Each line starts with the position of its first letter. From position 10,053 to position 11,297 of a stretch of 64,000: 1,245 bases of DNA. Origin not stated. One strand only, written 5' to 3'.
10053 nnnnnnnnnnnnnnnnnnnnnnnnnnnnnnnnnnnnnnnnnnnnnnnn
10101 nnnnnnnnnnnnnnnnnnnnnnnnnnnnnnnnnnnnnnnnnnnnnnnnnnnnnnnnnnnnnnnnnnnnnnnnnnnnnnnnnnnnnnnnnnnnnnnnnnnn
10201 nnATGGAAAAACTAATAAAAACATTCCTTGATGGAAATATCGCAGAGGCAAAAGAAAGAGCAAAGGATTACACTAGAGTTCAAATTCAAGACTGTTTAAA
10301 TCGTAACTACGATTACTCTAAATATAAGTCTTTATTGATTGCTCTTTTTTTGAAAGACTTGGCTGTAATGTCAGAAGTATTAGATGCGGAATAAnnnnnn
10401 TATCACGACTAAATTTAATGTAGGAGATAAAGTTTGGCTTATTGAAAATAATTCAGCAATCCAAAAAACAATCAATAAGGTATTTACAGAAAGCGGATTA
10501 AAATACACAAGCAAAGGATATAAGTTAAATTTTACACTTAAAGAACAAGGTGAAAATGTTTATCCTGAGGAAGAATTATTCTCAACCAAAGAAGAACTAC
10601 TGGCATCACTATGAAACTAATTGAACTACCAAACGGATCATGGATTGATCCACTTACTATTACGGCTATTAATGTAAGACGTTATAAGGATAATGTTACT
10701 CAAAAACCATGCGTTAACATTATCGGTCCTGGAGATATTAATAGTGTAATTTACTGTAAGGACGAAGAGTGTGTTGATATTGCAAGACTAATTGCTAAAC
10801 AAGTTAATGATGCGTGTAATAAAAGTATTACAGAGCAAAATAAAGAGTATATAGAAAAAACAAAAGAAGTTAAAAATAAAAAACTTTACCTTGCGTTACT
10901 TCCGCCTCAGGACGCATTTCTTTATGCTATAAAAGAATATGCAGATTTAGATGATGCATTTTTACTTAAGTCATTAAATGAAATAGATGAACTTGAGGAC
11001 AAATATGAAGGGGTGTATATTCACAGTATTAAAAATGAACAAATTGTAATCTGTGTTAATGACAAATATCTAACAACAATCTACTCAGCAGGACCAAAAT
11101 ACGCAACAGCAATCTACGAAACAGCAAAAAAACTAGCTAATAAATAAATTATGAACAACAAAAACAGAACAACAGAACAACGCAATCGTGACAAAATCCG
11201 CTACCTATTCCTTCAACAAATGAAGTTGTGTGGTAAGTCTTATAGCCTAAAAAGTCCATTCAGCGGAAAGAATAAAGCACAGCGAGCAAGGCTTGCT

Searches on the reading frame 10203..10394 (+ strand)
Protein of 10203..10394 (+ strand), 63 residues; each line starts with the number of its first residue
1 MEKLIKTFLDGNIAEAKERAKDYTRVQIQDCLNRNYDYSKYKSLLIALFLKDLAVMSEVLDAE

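Call 48: find_encoding_contigs(protein=window:10203-10394:+, flank=6000, max_places=10)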
Protein window:10203-10394:+ (63 aa): 1 contig read that carries it; 1 place shown.
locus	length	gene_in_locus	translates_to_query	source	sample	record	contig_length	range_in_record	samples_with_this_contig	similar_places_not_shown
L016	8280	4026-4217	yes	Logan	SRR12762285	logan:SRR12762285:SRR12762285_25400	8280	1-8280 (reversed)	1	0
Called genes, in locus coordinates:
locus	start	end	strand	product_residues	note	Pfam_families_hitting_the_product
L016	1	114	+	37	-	?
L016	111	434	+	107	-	-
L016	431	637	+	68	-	-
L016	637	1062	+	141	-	-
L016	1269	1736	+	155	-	-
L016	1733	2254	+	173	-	-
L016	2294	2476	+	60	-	-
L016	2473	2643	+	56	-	-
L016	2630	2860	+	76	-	PF12843:QSregVF_b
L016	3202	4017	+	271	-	-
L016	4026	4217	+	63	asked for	-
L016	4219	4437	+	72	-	-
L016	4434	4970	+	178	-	-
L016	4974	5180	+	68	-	-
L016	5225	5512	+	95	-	-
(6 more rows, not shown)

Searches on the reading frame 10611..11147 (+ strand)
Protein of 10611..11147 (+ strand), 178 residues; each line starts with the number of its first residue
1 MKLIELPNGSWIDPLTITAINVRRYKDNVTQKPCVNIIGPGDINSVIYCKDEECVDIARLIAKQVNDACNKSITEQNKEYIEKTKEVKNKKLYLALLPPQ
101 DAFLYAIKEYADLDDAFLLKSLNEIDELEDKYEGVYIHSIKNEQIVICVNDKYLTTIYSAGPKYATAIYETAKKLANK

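Call 11: search_protein_families(library=pfam, proteins=[window:10611-11147:+], max_evalue=0.1)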
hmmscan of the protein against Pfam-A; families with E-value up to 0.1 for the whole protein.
window:10611-11147:+ (178 aa): 0 families

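Call 14: search_protein_families(library=phrogs, proteins=[window:10611-11147:+], max_evalue=0.01)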
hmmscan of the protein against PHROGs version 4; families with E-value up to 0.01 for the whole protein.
window:10611-11147:+ (178 aa): 0 families

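Call 29: find_homologous_proteins(query=window:10611-11147:+)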
Query window:10611-11147:+ (178 aa): 4 proteins with E <= 0.001 among 80 candidates.
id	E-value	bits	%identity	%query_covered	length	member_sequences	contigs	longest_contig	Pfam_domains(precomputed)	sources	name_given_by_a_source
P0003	9.9e-112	388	100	100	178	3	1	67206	-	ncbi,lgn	-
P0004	3.7e-86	305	79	100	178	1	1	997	-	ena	-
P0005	2.6e-67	244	69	100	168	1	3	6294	-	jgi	-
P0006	2.3e-57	211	58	99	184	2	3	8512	-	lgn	-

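Call 30: find_encoding_contigs(protein=P0003, flank=4000, max_places=6)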
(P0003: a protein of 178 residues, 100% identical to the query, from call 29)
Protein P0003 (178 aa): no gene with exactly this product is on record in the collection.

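Call 31: find_encoding_contigs(protein=P0005, flank=8000, max_places=6)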
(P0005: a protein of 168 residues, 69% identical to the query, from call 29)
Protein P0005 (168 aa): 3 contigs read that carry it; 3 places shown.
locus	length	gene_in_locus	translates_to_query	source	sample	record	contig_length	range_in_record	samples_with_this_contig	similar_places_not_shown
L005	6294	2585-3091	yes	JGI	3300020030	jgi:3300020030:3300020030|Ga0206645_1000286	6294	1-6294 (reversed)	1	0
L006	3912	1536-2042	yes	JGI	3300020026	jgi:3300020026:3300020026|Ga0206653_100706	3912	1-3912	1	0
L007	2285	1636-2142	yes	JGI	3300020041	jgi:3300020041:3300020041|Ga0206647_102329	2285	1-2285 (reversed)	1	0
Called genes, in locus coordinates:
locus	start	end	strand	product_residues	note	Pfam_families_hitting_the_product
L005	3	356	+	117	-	?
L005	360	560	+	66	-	-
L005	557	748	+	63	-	PF12843:QSregVF_b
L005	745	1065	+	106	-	-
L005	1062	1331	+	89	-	-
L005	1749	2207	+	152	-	-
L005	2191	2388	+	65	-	-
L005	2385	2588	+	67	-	-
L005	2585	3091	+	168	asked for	-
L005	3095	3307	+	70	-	-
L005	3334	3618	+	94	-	-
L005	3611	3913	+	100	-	-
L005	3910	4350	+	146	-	-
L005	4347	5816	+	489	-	PF00580:UvrD-helicase, PF13361:UvrD_C, PF13538:UvrD_C_2 (weak)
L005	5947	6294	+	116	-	?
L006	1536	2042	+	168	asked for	-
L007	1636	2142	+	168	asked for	-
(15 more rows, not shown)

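Call 32: list_cluster_members(proteins=[P0003])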
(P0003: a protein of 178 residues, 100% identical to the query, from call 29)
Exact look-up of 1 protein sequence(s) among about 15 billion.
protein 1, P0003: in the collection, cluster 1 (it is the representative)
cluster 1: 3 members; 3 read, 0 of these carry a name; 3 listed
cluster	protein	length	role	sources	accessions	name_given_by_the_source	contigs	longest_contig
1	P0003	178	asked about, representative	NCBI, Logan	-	-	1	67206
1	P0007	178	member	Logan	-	-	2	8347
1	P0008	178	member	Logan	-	-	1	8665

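Call 34: find_encoding_contigs(protein=P0006, flank=8000, max_places=6)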
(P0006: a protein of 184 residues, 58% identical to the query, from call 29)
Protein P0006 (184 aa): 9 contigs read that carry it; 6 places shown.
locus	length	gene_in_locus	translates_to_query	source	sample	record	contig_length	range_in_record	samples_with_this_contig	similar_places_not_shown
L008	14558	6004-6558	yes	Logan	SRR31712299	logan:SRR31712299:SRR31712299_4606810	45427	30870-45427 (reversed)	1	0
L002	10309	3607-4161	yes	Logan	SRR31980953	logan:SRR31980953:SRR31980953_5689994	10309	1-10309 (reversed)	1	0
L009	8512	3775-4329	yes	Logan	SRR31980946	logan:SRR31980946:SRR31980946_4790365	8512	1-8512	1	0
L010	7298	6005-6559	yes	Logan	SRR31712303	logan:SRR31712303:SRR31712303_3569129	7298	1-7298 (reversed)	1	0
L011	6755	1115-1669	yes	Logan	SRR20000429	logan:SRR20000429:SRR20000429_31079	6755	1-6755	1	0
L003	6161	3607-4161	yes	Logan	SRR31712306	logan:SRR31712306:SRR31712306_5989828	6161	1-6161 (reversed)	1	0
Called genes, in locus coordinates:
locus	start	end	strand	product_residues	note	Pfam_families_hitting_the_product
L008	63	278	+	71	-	-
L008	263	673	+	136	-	PF18143:HAD_SAK_2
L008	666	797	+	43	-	-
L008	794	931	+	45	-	-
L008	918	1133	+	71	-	-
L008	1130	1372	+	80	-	-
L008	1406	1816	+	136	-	-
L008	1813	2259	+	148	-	-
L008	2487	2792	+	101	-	-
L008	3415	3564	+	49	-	-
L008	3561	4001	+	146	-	-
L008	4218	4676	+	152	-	-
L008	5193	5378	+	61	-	-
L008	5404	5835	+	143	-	-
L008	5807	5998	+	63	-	-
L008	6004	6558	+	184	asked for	-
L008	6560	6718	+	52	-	-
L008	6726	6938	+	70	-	-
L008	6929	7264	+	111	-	-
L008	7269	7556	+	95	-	-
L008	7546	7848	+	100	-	-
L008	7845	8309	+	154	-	-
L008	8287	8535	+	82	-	-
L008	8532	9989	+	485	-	PF00580:UvrD-helicase, PF13245:AAA_19 (weak), PF13361:UvrD_C, PF13538:UvrD_C_2 (weak)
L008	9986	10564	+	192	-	-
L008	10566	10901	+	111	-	PF11753:DUF3310 (weak)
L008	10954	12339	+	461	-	PF00270:DEAD, PF04851:ResIII, PF18766:SWI2_SNF2, PF00271:Helicase_C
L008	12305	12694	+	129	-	-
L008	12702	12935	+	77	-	-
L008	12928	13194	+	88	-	-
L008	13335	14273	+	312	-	-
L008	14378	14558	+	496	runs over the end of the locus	-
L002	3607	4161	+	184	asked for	-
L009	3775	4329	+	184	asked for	-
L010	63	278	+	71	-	-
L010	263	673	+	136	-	PF18143:HAD_SAK_2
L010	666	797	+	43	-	-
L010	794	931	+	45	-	-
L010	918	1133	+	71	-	-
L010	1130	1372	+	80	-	-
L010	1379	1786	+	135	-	-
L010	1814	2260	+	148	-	-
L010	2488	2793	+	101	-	-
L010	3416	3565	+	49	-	-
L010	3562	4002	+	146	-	-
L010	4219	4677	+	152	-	-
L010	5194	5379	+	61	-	-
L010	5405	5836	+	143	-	-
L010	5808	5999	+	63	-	-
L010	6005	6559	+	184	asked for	-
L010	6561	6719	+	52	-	-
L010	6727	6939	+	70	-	-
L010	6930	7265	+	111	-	-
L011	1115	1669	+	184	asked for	-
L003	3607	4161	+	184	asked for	-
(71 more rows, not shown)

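Call 36: search_protein_families(library=pfam, proteins=[L005:1749-2207:+], max_evalue=0.001)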
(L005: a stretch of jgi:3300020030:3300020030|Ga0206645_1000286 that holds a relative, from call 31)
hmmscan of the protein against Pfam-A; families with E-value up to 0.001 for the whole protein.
L005:1749-2207:+ (152 aa): 1 family
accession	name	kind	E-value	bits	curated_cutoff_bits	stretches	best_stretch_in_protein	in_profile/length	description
PF01844.29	HNH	-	4.9e-05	23.8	21.4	1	75-116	1-47/47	HNH endonuclease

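Call 37: search_protein_families(library=phrogs, proteins=[L005:1749-2207:+], max_evalue=0.001)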
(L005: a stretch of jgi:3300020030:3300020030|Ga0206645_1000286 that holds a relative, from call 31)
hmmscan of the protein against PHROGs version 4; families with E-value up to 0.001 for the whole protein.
L005:1749-2207:+ (152 aa): 10 families
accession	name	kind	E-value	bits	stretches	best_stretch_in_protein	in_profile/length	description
phrog_119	-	DNA, RNA and nucleotide metabolism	5.1e-07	29.9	1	21-133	152-277/443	HNH endonuclease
phrog_333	-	DNA, RNA and nucleotide metabolism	1.6e-06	29.3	1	54-142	16-107/138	HNH endonuclease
phrog_8060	-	unknown function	3.3e-06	28.1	1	50-120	17-86/213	-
phrog_11793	-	unknown function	3.5e-06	27.7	1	73-116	21-59/65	-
phrog_1271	-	DNA, RNA and nucleotide metabolism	8.4e-06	26.4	1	47-132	241-333/361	HNH endonuclease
phrog_8048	-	DNA, RNA and nucleotide metabolism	1e-05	25.9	1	27-120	139-232/273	HNH endonuclease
phrog_144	-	DNA, RNA and nucleotide metabolism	8.5e-05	23.3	1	32-143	50-163/175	HNH endonuclease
phrog_4581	-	head and packaging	0.00017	22.2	1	36-126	31-120/395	terminase small subunit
phrog_3106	-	DNA, RNA and nucleotide metabolism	0.00021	22.1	1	25-135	105-242/252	HNH endonuclease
phrog_5956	-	DNA, RNA and nucleotide metabolism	0.00058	20.5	1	57-129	43-123/138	HNH endonuclease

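Call 47: find_encoding_contigs(protein=P0008, flank=8000, max_places=6)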
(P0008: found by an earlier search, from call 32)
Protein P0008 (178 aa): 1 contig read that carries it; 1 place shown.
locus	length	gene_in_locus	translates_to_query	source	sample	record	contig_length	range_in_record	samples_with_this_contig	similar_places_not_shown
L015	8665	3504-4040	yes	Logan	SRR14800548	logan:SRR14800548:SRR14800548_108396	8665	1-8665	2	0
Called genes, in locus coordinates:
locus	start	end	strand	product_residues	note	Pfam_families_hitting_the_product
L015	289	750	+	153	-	-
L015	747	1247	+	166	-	-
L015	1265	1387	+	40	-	-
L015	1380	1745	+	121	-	-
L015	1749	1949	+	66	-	-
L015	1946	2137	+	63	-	PF12843:QSregVF_b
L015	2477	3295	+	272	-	-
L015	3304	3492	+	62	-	-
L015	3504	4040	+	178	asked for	-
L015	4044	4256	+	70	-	-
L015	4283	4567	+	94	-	-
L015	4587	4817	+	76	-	-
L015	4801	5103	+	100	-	-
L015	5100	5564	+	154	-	-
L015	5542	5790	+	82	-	-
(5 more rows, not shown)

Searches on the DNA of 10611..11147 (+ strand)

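Call 86: search_rna_families(source=L005, start=1300, end=1900, threshold=evalue, max_evalue=5)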
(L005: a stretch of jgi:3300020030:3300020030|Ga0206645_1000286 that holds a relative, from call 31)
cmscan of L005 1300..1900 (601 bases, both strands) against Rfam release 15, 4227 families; matches with E-value up to 5: 3.
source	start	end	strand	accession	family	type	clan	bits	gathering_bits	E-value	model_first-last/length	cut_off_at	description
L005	1406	1493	+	RF02074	STnc240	Gene; sRNA;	-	21.9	55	1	1-77/77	no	Enterobacterial sRNA STnc240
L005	1763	1777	-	RF01370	CRISPR-DR57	Gene; CRISPR;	-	15.3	39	2.4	8-22/37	no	CRISPR RNA direct repeat element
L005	1808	1826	+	RF01133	sR3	Gene; snRNA; snoRNA; CD-box;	-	10.6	41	3.9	1-55/55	no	Small nucleolar RNA sR3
